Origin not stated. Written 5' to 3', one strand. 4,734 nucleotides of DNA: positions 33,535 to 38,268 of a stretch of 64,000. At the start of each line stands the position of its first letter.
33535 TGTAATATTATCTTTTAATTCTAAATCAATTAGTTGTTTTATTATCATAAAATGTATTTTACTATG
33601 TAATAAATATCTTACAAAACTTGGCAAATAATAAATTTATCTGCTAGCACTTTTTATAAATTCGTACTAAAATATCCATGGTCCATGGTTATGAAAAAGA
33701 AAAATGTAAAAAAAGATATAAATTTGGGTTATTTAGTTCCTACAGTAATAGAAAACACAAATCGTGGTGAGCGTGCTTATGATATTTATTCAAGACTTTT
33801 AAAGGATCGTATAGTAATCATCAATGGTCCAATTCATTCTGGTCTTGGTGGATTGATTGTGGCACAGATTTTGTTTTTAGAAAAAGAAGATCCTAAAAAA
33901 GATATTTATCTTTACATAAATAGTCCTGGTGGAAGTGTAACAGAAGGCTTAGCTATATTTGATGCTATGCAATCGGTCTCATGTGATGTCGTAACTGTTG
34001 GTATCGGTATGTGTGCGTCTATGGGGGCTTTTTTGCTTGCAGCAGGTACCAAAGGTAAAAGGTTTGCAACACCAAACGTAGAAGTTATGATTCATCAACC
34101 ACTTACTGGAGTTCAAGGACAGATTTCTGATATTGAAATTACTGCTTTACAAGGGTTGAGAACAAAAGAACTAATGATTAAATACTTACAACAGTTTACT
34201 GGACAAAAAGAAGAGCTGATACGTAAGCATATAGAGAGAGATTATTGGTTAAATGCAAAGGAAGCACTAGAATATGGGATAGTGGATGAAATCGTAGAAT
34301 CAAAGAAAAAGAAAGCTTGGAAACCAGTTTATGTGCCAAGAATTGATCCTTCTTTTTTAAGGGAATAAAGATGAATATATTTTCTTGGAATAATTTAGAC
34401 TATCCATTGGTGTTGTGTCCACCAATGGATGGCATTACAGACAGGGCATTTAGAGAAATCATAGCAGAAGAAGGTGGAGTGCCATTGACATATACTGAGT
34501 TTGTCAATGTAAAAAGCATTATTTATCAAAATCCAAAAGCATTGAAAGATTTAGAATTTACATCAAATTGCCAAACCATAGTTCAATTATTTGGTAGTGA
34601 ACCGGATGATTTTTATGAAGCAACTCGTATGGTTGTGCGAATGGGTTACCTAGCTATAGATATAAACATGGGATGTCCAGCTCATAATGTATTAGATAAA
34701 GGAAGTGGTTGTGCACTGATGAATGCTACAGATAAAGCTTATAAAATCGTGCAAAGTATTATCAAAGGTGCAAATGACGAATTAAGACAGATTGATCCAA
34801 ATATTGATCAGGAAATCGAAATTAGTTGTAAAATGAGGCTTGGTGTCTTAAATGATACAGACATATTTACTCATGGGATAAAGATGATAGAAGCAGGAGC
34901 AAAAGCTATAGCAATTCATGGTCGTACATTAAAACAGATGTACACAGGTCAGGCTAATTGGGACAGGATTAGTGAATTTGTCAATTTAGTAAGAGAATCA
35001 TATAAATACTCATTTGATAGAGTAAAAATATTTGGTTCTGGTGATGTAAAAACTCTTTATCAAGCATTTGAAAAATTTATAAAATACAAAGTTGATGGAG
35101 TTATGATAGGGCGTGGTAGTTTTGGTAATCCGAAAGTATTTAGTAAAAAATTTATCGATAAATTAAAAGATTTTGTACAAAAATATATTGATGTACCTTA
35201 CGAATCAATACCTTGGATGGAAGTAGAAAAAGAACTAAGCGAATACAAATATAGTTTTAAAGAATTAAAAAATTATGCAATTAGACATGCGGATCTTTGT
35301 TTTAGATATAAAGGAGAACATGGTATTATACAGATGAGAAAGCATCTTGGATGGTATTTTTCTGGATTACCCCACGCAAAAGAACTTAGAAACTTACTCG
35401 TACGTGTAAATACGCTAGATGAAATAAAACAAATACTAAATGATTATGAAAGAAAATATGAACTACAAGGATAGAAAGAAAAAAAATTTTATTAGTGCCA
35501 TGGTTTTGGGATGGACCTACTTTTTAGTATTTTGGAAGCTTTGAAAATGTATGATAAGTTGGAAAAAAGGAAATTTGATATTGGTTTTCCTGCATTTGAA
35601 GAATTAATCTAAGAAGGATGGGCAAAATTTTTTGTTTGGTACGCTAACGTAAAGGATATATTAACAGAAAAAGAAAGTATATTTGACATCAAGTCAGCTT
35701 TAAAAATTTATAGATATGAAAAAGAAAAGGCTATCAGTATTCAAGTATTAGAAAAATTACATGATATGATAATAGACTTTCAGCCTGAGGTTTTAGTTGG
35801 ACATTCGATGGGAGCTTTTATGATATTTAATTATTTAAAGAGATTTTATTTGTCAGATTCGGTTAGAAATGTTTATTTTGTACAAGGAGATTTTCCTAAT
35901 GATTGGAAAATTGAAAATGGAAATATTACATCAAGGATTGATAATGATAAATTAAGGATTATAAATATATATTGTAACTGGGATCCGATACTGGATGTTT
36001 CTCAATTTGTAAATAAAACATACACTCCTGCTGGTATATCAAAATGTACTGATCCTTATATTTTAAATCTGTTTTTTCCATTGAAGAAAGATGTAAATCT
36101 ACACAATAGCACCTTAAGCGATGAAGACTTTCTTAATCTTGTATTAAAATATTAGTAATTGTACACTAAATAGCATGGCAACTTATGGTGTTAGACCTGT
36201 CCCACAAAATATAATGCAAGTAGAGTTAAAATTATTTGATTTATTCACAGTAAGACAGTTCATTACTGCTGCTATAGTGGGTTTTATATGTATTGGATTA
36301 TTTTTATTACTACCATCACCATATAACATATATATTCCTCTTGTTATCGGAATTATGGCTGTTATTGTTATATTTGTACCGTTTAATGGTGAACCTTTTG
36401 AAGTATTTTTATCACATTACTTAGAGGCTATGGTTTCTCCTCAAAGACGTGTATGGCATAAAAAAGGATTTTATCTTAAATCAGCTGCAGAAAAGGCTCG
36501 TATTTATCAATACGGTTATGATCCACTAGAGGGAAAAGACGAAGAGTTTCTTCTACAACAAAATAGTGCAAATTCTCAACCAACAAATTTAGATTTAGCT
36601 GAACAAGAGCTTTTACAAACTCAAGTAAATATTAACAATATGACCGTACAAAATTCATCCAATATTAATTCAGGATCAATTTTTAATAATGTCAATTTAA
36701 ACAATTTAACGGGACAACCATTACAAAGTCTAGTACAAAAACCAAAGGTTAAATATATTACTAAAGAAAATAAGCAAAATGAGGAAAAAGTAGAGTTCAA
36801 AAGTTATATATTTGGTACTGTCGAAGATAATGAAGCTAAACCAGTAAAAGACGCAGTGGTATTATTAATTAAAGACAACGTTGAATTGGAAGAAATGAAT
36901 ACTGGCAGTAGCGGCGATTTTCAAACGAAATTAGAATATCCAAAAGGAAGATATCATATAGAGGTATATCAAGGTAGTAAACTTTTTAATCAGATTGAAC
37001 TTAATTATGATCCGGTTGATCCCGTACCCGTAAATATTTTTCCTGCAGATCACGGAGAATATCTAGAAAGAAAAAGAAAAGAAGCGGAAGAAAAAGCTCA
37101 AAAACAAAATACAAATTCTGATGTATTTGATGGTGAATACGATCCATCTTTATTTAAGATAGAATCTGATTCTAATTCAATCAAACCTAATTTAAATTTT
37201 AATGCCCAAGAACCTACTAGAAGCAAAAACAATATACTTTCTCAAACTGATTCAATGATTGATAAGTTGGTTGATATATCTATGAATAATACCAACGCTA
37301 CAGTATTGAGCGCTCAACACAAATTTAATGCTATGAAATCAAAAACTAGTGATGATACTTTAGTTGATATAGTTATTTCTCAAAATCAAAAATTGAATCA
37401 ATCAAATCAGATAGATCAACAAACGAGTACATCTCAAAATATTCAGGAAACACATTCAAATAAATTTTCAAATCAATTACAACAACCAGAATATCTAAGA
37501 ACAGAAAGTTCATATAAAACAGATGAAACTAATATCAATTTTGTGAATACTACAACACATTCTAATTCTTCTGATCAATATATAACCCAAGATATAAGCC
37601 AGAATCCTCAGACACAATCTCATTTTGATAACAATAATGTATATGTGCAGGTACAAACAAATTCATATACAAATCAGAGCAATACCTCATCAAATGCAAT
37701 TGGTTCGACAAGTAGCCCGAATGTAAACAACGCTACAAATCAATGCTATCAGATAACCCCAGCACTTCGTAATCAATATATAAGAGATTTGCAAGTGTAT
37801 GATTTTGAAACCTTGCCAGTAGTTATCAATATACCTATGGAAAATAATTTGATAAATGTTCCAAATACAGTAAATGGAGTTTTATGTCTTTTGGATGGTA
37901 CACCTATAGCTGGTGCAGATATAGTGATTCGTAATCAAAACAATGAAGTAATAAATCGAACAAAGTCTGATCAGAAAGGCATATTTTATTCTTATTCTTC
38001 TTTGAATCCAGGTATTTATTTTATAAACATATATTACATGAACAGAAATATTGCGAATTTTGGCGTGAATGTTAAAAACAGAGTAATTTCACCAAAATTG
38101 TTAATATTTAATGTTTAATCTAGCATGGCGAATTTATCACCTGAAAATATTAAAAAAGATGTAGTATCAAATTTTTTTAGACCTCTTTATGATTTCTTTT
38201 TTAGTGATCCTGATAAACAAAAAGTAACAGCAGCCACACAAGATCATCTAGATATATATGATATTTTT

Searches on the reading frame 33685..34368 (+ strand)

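Call 73: search_protein_families(library=pfam, proteins=[window:33685-34368:+], max_evalue=0.0001)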
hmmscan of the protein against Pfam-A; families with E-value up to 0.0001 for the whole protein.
window:33685-34368:+ (227 aa): 1 family
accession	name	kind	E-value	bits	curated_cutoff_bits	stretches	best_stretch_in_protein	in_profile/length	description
PF00574.28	CLP_protease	-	2.2e-73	246.4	20.2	1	27-206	2-181/182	Clp protease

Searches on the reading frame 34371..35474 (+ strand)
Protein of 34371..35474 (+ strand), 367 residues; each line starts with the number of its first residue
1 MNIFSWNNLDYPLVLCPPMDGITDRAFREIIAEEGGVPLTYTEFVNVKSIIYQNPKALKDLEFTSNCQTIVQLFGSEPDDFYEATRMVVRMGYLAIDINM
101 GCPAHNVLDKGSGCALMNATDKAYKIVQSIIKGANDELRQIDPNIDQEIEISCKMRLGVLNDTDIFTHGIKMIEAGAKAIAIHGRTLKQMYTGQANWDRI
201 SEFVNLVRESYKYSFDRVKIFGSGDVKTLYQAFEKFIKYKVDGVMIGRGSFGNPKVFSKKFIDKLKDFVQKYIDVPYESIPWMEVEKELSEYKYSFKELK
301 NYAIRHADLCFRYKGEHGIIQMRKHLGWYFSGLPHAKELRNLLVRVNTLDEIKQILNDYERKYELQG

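Call 73: search_protein_families(library=pfam, proteins=[window:34371-35474:+], max_evalue=0.0001)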
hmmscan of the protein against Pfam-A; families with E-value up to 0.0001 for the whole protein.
window:34371-35474:+ (367 aa): 1 family
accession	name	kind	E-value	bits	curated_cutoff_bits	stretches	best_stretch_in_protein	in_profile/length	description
PF01207.24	Dus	-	4.3e-56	190.8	20.4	1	18-358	4-305/311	Dihydrouridine synthase (Dus)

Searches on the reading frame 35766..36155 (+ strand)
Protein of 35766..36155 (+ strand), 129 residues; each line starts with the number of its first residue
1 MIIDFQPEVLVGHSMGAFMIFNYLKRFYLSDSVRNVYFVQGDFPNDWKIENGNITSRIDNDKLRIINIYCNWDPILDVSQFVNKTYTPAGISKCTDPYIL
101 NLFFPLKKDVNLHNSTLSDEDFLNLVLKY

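Call 4: search_protein_families(library=pfam, proteins=[window:35766-36155:+], max_evalue=1)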
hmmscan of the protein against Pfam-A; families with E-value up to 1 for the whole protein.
window:35766-36155:+ (129 aa): 7 families
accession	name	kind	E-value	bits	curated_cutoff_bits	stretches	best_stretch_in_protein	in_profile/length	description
PF00561.26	Abhydrolase_1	-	9.4e-06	25.9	25.8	1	7-87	70-145/245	alpha/beta hydrolase fold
PF10230.15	LIDHydrolase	-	0.0094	16.1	27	1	9-58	87-135/262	Lipid-droplet associated hydrolase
PF06821.19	Ser_hydrolase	-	0.057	13.8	22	1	7-44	56-93/172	Serine hydrolase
PF12697.13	Abhydrolase_6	-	0.071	14.2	26.3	1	7-31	68-93/217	Alpha/beta hydrolase family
PF05277.18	DUF726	-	0.092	12.1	22.6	1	7-77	220-289/343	Protein of unknown function (DUF726)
PF06028.17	DUF915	-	0.1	12.4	22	1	10-43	107-143/255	Alpha/beta hydrolase of unknown function (DUF915)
PF12146.15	Hydrolase_4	-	0.14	11.9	27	1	7-26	77-96/239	Serine aminopeptidase, S33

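Call 5: search_protein_families(library=ncbifam, proteins=[window:35766-36155:+], max_evalue=1)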
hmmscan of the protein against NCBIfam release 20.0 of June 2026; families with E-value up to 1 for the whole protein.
window:35766-36155:+ (129 aa): 0 families

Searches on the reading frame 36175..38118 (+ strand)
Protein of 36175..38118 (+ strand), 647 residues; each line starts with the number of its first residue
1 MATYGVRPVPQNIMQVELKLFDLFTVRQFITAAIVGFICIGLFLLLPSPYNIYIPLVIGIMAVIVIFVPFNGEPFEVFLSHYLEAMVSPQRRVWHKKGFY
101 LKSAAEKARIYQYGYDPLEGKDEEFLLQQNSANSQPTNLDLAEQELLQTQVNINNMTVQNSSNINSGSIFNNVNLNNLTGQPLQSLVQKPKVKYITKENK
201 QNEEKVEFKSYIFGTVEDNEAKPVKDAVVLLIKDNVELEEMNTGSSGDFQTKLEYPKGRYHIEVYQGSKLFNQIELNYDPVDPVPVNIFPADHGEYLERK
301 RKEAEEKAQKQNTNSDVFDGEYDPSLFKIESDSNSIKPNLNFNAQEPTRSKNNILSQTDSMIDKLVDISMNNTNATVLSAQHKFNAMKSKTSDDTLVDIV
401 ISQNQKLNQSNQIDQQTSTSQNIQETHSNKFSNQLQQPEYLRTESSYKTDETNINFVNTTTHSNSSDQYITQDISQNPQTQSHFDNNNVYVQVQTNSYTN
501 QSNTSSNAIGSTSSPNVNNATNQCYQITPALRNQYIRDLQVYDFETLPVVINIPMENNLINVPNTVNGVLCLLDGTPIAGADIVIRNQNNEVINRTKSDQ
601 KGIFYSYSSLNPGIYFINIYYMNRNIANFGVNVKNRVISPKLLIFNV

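Call 4: search_protein_families(library=pfam, proteins=[window:36175-38118:+], max_evalue=1)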
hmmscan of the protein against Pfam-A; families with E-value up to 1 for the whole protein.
window:36175-38118:+ (647 aa): 6 families
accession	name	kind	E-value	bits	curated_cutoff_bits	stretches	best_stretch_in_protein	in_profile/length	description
PF12666.12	PrgI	-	3.9e-11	43.8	27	1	8-93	1-90/91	PrgI family protein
PF13620.12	CarboxypepD_reg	-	4.2e-11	43.5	32.3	2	566-619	2-54/82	Carboxypeptidase regulatory-like domain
PF11974.14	bMG3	-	1.8e-05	25.1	34.9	1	571-605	21-55/103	Bacterial alpha-2-macroglobulin MG3 domain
PF07495.19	Y_Y_Y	-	0.12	12.8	26.6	1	597-625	26-50/65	Y_Y_Y domain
PF10670.15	DUF4198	-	0.17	12.4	34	0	570-620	152-206/209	Domain of unknown function (DUF4198)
PF24107.1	DUF7382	-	0.23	11.8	27.4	0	215-247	25-57/65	Domain of unknown function (DUF7382)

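Call 5: search_protein_families(library=ncbifam, proteins=[window:36175-38118:+], max_evalue=1)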
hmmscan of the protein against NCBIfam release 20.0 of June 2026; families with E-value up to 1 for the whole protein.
window:36175-38118:+ (647 aa): 1 family
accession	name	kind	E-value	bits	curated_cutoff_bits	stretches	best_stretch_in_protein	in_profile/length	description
NF058648.1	ECF_sub_HI1622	equivalog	0.0001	22.3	100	1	565-605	26-66/180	NikL family nickel/cobalt ECF transporter subunit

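Call 74: search_protein_families(library=padloc, proteins=[window:36175-38118:+], max_evalue=0.01)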
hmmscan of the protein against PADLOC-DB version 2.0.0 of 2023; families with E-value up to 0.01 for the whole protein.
window:36175-38118:+ (647 aa): 0 families
